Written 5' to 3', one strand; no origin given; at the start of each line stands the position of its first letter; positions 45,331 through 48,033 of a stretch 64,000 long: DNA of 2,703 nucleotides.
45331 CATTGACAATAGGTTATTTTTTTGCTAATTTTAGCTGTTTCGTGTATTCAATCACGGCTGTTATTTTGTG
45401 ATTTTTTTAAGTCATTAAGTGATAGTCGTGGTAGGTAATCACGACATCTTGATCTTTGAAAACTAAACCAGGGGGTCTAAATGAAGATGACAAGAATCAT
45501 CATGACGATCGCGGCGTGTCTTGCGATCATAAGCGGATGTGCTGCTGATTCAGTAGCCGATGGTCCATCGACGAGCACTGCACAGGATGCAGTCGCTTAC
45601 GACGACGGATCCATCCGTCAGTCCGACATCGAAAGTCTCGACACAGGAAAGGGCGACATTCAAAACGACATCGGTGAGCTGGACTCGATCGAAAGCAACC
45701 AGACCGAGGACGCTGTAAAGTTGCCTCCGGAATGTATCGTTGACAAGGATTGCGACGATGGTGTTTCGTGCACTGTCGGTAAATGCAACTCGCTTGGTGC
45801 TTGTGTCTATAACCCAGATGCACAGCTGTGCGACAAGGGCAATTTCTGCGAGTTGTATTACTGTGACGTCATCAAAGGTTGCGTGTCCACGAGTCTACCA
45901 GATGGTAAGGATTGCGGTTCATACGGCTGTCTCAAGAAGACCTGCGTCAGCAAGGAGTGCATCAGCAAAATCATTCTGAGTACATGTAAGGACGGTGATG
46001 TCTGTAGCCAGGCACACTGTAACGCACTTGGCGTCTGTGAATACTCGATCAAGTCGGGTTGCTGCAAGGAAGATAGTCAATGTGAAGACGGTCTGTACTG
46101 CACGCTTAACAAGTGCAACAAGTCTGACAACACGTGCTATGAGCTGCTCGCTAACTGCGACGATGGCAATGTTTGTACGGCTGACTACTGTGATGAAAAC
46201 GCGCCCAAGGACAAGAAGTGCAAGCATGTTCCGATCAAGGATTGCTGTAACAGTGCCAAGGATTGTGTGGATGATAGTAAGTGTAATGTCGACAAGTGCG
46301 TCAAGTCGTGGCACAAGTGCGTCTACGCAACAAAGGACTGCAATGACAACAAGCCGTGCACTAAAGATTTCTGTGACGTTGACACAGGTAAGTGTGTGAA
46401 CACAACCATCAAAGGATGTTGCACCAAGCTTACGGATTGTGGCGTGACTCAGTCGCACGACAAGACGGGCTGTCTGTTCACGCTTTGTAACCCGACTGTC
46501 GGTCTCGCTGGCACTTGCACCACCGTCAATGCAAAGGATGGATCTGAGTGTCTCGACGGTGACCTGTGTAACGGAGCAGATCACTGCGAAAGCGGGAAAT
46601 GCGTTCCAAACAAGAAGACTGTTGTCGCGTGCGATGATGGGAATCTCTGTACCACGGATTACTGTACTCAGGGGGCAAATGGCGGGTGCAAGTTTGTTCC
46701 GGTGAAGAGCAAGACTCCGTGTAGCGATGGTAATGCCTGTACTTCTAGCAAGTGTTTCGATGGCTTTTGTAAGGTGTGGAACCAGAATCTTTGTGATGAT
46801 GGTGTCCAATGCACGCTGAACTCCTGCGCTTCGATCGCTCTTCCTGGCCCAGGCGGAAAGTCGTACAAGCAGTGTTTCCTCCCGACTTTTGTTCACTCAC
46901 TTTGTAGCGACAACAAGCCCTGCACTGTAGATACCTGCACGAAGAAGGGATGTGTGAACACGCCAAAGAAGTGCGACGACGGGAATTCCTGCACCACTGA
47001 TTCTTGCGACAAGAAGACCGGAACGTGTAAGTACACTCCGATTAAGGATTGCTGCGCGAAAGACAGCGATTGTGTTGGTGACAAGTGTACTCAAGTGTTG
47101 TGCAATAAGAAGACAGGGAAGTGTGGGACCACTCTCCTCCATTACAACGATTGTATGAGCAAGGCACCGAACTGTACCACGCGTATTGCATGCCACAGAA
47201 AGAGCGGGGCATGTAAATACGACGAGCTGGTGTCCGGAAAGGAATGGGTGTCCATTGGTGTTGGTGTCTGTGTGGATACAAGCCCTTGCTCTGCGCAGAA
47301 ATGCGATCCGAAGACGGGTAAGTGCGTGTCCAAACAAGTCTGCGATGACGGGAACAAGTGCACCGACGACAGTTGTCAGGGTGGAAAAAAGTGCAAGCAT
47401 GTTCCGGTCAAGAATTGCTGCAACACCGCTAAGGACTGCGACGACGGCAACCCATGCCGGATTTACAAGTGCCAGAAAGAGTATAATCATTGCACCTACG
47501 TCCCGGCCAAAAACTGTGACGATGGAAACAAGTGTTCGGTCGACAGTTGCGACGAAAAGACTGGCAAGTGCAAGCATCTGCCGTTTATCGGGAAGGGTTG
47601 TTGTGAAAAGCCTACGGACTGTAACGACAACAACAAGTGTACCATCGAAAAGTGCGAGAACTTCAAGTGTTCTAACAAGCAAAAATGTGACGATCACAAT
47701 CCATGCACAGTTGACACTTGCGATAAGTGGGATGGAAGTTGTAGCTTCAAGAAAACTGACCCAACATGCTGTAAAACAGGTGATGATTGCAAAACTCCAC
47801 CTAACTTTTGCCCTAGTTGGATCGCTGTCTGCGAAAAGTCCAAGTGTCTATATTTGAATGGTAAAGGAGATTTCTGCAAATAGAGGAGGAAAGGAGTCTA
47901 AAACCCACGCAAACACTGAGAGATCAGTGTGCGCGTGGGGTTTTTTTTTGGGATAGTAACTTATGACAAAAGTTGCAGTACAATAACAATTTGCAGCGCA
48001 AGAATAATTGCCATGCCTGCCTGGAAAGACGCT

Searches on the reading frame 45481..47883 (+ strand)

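Call 64: search_protein_families(library=pfam, proteins=[window:45481-47883:+], max_evalue=0.01)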
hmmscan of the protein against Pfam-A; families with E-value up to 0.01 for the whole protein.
window:45481-47883:+ (800 aa): 1 family
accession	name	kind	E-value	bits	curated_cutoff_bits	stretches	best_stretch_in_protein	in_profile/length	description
PF00526.23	Dicty_CTDC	-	1.1e-32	111.9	27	8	497-521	1-24/24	Dictyostelium (slime mold) repeat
